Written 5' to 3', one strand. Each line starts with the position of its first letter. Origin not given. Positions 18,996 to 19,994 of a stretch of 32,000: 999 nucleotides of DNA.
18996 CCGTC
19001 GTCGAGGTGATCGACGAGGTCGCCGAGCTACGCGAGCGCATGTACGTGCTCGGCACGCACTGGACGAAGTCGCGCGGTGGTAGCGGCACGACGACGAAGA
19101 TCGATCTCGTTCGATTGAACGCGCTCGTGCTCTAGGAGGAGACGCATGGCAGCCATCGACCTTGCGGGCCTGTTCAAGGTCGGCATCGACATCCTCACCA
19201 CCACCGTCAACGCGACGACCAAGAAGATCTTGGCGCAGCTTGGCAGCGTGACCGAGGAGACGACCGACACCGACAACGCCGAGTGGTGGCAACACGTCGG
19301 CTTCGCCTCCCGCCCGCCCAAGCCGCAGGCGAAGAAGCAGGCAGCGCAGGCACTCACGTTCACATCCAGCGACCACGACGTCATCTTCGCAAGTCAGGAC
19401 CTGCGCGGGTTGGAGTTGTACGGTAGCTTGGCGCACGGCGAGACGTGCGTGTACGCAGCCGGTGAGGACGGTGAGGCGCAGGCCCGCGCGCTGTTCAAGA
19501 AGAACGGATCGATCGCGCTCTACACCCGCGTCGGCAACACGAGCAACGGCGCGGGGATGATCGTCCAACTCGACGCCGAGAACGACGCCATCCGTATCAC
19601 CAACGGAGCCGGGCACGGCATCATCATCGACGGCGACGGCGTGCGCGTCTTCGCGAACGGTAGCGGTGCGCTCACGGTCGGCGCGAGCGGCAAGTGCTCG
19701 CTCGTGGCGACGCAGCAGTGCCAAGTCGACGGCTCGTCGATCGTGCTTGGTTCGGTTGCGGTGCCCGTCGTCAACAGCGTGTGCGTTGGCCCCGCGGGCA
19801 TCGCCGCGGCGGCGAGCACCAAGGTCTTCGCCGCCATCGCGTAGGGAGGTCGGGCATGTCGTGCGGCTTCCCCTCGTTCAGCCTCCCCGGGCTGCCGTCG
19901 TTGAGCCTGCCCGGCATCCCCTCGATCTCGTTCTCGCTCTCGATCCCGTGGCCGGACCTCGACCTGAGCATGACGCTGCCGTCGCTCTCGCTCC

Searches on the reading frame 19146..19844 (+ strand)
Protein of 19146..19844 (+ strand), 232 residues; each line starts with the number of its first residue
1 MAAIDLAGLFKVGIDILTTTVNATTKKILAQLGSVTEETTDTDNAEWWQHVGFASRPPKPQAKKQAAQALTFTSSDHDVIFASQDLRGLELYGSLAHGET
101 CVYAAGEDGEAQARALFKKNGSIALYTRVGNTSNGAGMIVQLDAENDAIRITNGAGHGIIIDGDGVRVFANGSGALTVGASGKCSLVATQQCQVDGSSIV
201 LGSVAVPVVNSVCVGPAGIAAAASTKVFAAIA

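Call 4: search_protein_families(library=pfam, proteins=[window:19146-19844:+], max_evalue=0.1)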
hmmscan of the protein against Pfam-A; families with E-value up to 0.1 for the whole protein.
window:19146-19844:+ (232 aa): 2 families
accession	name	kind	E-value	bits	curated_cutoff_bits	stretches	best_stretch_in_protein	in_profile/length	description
PF02879.22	PGM_PMM_II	-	0.034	15.1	29.3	0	10-82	21-88/103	Phosphoglucomutase/phosphomannomutase, alpha/beta/alpha domain II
PF06890.18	Phage_Mu_Gp45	-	0.036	14.5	24.1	1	19-59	5-43/68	Bacteriophage Mu Gp45, N-terminal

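Call 5: search_protein_families(library=phrogs, proteins=[window:19146-19844:+], max_evalue=0.1)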
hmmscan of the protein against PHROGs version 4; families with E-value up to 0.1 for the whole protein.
window:19146-19844:+ (232 aa): 0 families

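Call 22: search_solved_structures(query=window:19146-19841:+, max_evalue=10)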
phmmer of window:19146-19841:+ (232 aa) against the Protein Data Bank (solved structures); distinct sequences matched with E-value up to 10: 5.
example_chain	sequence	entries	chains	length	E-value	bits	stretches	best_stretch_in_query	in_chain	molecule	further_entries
3amr_A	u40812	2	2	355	0.22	14.3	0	71-124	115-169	3-phytase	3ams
2xi1_A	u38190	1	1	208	0.53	13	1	27-62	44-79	NEF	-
2xi1_B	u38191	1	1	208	0.57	12.9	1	27-62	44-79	NEF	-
2mm0_A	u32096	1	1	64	0.61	12.8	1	157-202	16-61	Host-selective toxin protein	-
8on5_A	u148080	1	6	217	0.67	12.7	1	130-175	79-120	Adenoviral fiber protein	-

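Call 27: search_solved_structures(query=A3, max_evalue=10)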
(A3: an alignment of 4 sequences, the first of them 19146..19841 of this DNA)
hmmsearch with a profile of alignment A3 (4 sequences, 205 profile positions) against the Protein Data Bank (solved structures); distinct sequences matched with E-value up to 10: 3.
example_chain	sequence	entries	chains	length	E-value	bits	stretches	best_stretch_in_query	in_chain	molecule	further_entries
9rce_F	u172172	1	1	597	0.0015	21.7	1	108-187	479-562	Type VI secretion system tip protein VgrG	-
8kea_D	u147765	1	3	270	0.04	17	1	140-204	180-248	central spike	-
3f7k_A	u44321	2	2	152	0.51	13.4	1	150-187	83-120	Copper,Zinc Superoxide Dismutase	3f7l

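Call 28: search_protein_families(library=pfam, alignment_id=A3, max_evalue=1)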
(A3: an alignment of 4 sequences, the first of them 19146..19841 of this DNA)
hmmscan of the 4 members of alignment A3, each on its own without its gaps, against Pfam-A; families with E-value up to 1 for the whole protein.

A. member 1, window:19146-19841:+ (232 aa): 2 families
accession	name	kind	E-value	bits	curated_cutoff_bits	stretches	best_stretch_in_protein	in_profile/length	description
PF02879.22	PGM_PMM_II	-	0.034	15.1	29.3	1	10-82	21-88/103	Phosphoglucomutase/phosphomannomutase, alpha/beta/alpha domain II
PF06890.18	Phage_Mu_Gp45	-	0.036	14.5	24.1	1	19-59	5-43/68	Bacteriophage Mu Gp45, N-terminal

B. families by the number of members that match (of 4 scanned): 5 families
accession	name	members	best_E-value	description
PF02879.22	PGM_PMM_II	1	0.034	Phosphoglucomutase/phosphomannomutase, alpha/beta/alpha domain II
PF06890.18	Phage_Mu_Gp45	1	0.036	Bacteriophage Mu Gp45, N-terminal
PF25485.1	DUF7908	1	0.052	Domain of unknown function (DUF7908)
PF00932.25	LTD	1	0.074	Lamin Tail Domain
PF10106.14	DUF2345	1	0.095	Uncharacterized protein conserved in bacteria (DUF2345)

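Call 48: find_homologous_proteins(query=window:19146-19841:+, max_evalue=0.00001)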
Query window:19146-19841:+ (232 aa): 215 proteins with E <= 0.00001 among 3670 candidates; the best 120 are listed.
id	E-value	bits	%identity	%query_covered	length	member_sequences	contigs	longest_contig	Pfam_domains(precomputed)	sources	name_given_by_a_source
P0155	6.5e-144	495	100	100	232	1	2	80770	-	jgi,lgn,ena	-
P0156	4.9e-118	410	82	100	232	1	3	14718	-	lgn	-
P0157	9.3e-115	400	77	100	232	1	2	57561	-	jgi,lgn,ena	-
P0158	7.2e-114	397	77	100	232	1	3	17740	-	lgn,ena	-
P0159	1.7e-113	395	78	100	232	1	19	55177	-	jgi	jgi:hypothetical protein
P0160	8.2e-111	387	76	100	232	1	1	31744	-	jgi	jgi:hypothetical protein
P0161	2.0e-109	382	73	100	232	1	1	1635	-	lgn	-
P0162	2.4e-109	382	77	100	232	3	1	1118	-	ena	-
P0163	1.7e-106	373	72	100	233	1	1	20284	-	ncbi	-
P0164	3.4e-106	372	73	100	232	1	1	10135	-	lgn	-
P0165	4.4e-99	348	71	97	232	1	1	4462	-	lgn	-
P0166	2.0e-98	346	69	98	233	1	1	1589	-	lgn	-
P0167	7.4e-98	344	69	100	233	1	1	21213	-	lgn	-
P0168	1.1e-96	341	70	98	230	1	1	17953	-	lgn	-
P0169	1.3e-93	331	68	98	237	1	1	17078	-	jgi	jgi:hypothetical protein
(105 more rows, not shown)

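Call 49: find_encoding_contigs(protein=P0155, flank=2500, max_places=3)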
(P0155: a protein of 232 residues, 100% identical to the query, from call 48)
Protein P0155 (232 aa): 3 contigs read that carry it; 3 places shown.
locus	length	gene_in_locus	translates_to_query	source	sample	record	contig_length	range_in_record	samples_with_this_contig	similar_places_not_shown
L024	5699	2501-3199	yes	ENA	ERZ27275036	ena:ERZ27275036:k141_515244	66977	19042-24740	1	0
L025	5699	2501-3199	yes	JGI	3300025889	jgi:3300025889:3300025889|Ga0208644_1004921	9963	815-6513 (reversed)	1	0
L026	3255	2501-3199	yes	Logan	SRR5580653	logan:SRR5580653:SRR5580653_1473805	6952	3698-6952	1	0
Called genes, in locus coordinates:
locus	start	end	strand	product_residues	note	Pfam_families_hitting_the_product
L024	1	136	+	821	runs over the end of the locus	-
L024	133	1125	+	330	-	PF07157:DNA_circ_N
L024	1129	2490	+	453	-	PF21683:GpP-like_1st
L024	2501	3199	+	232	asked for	-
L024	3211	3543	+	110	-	-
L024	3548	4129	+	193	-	-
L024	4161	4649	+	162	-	-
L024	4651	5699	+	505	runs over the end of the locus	PF04865:Baseplate_J (weak)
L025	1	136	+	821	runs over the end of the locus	-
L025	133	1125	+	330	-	PF07157:DNA_circ_N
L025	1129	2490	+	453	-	PF21683:GpP-like_1st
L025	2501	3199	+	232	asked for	-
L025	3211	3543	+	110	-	-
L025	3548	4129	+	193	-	-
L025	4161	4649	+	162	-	-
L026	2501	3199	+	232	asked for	-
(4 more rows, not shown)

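Call 50: find_encoding_contigs(protein=P0156, flank=2500, max_places=3)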
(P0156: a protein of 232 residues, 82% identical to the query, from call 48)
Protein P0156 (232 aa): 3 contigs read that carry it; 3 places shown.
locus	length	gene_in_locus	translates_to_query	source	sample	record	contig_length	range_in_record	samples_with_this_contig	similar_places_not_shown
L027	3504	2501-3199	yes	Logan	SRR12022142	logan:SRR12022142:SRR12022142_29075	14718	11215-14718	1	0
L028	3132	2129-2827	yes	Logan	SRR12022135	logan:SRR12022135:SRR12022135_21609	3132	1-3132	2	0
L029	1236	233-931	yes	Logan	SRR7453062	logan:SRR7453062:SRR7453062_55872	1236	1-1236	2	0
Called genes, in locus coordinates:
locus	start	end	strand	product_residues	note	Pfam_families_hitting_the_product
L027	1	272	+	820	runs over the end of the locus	-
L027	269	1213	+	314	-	PF07157:DNA_circ_N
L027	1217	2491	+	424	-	PF21683:GpP-like_1st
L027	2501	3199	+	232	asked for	-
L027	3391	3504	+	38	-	?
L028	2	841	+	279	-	?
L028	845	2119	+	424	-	PF21683:GpP-like_1st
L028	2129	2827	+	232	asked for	-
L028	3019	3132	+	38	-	?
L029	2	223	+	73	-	?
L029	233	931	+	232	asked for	-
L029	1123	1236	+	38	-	?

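Call 51: find_encoding_contigs(protein=P0159, flank=2500, max_places=6)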
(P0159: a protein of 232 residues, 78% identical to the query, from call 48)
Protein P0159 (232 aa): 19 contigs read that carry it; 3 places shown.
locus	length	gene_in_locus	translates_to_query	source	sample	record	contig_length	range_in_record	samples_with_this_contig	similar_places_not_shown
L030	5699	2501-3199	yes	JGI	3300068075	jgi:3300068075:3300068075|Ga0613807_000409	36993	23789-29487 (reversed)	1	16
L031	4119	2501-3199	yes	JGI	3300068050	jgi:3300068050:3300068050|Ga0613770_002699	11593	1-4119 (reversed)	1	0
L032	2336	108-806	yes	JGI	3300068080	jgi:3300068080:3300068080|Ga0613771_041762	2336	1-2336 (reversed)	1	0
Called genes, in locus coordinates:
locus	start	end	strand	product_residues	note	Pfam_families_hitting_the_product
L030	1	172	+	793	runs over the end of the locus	-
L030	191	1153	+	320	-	PF07157:DNA_circ_N (weak)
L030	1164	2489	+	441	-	PF21683:GpP-like_1st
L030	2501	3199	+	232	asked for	-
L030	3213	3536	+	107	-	-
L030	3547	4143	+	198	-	-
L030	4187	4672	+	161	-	-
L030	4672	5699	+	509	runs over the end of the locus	-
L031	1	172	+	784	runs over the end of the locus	-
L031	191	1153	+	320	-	PF07157:DNA_circ_N (weak)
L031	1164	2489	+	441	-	PF21683:GpP-like_1st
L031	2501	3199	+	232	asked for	-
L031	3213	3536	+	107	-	-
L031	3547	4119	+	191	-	?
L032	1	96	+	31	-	?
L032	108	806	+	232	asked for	-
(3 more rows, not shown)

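Call 59: predict_structure(alignment_id=A5)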
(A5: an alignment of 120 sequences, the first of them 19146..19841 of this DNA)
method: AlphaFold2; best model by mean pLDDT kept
length: 232 residues; sequences in the alignment: 120
mean_pLDDT: 88.9   pTM: 0.71
mean pLDDT of the five models: 88.9, 88.4, 88.2, 85.2, 82.9
residues with pLDDT >= 90: 124; 70-90: 100; 50-70: 8; < 50: 0
segments of 3 or more residues with pLDDT < 50: none
pLDDT, mean of each block of 10 residues (from residue 1): 71 92 93 91 91 87 90 86 86 86 85 91 94 92 97 96 97 94 94 90 82 76 86 72
secondary structure, 60 per line:
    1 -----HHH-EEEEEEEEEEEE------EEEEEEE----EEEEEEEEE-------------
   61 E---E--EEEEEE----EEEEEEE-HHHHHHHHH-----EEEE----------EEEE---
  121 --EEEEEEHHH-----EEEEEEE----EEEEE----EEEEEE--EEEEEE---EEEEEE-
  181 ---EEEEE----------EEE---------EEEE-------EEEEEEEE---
elements in order: E10-21 E28-34 E39-47 E68-73 E78-84 H86-94 E100-103 E114-117 E123-128 E137-143 E148-152 E157-162 E165-170 E174-179 E184-188 E199-201 E211-214 E222-229

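Call 62: fold_search(model_id=the predicted structure, library=pdb)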
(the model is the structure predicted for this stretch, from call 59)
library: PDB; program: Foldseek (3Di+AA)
matches with E <= 10: 597; with E <= 0.001: 3
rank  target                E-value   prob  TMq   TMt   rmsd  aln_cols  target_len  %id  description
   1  7b5h_AJ               2.9e-05  1.00  0.48  0.22   9.5       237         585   16  Cryo-EM structure of the contractile injection system base plate from Anabaena PCC7120 (released 2022-02-23)
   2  7aef_q                6.7e-05  1.00  0.43  0.20  10.4       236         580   11  Cryo-EM structure of an extracellular contractile injection system in marine bacterium Algoriphagus machipongonensis,  (released 2022-02-23)
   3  9cuy_Y                7.7e-04  1.00  0.43  0.44   7.7       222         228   14  Bacteriophage PhiTE extended baseplate (released 2025-04-16)
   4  4s37_Q                1.2e-03  0.99  0.25  0.32  12.7       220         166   14  Crystal structure of R2 pyocin membrane-piercing spike (released 2016-01-27)
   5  4s37_B                3.1e-03  0.98  0.26  0.31  12.7       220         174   14  Crystal structure of R2 pyocin membrane-piercing spike (released 2016-01-27)
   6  6j0m_A                3.5e-03  0.99  0.30  0.17   9.9       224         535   12  Cryo-EM Structure of an Extracellular Contractile Injection System, PVC baseplate in extended state (reconstructed wit (released 2019-04-10)
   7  4s37_R                3.5e-03  0.99  0.26  0.32  12.5       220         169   14  Crystal structure of R2 pyocin membrane-piercing spike (released 2016-01-27)
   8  6orj                  4.3e-03  0.75  0.19  0.19  16.2       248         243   11  Central spike of phiKZ phage tail (released 2019-06-19)
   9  4s37_P                5.6e-03  0.97  0.25  0.32  12.2       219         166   13  Crystal structure of R2 pyocin membrane-piercing spike (released 2016-01-27)
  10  4s37_D                6.9e-03  0.97  0.25  0.31  12.6       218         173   13  Crystal structure of R2 pyocin membrane-piercing spike (released 2016-01-27)
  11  4s37_A                7.6e-03  0.97  0.26  0.32  12.6       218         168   13  Crystal structure of R2 pyocin membrane-piercing spike (released 2016-01-27)
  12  4s37_I                7.6e-03  0.95  0.24  0.29  12.9       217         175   13  Crystal structure of R2 pyocin membrane-piercing spike (released 2016-01-27)
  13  4s37_F                8.4e-03  0.97  0.25  0.31  12.3       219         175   13  Crystal structure of R2 pyocin membrane-piercing spike (released 2016-01-27)
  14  4s37_M                8.9e-03  0.94  0.24  0.30  12.7       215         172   12  Crystal structure of R2 pyocin membrane-piercing spike (released 2016-01-27)
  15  9xph_I                9.4e-03  0.47  0.18  0.15  20.6       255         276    8  The structure of baseplate central region of phage phikz (released 2026-02-11)
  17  4s37_H                1.3e-02  0.93  0.26  0.31  12.7       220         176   13  Crystal structure of R2 pyocin membrane-piercing spike (released 2016-01-27)
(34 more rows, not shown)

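Call 72: find_related_loci(query=A5, collection=viral_contigs, flank=3000)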
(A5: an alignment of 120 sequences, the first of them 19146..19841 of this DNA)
Query A5 (232 aa) in viral_contigs; peptide patterns used: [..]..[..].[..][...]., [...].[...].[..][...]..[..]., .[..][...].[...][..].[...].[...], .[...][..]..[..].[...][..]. (x = any residue, [..] = any of these).
76 stretches matched a pattern; 36 encode a relative of the query (tblastn E <= 1e-3); 35 distinct loci.
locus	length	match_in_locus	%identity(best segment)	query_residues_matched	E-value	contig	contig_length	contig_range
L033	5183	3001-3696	77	1-232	2e-123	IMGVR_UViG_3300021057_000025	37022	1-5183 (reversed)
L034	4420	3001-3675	49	6-228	2e-63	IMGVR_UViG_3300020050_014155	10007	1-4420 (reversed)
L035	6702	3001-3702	46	1-228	7e-61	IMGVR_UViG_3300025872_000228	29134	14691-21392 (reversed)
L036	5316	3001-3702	46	1-228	7e-61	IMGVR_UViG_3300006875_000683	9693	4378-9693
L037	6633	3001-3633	52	1-193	4e-58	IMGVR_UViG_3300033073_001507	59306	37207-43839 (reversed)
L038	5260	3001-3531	53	1-179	4e-57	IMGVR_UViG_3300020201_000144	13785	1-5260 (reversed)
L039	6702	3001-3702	56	1-232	6e-81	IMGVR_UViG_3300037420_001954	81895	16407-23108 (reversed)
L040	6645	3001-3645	47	9-227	1e-55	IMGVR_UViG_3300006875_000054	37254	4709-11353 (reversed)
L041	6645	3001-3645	47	9-227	1e-55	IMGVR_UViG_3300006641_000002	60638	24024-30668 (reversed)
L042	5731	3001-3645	47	9-227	3e-55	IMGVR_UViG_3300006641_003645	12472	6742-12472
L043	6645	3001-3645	47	9-227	3e-55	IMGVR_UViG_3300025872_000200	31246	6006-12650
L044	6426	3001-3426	59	1-142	2e-54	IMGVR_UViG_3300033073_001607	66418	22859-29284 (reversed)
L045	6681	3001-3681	54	1-228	7e-73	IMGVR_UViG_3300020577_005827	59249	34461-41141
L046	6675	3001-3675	44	1-231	8e-50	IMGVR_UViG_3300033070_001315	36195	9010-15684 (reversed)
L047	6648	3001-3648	42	6-231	2e-49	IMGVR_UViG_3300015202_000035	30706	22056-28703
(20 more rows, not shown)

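Call 78: find_related_loci(query=A5, collection=genome_contigs, flank=2500)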
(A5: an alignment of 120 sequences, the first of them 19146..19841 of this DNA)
Query A5 (232 aa) in genome_contigs; peptide patterns used: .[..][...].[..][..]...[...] (x = any residue, [..] = any of these).
20 stretches matched a pattern; 2 encode a relative of the query (tblastn E <= 1e-3); 2 distinct loci.
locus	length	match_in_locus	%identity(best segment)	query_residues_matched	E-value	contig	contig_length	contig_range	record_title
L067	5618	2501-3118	37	6-216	8e-39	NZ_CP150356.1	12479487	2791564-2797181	Sorangium sp. So ce1014 chromosome, complete genome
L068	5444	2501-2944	40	9-154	5e-34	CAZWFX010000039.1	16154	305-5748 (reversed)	MAG TPA_asm: uncultured Candidatus Saccharibacteria bacterium isolate SRP278252_co2_728 genome assembly, contig: NODE_74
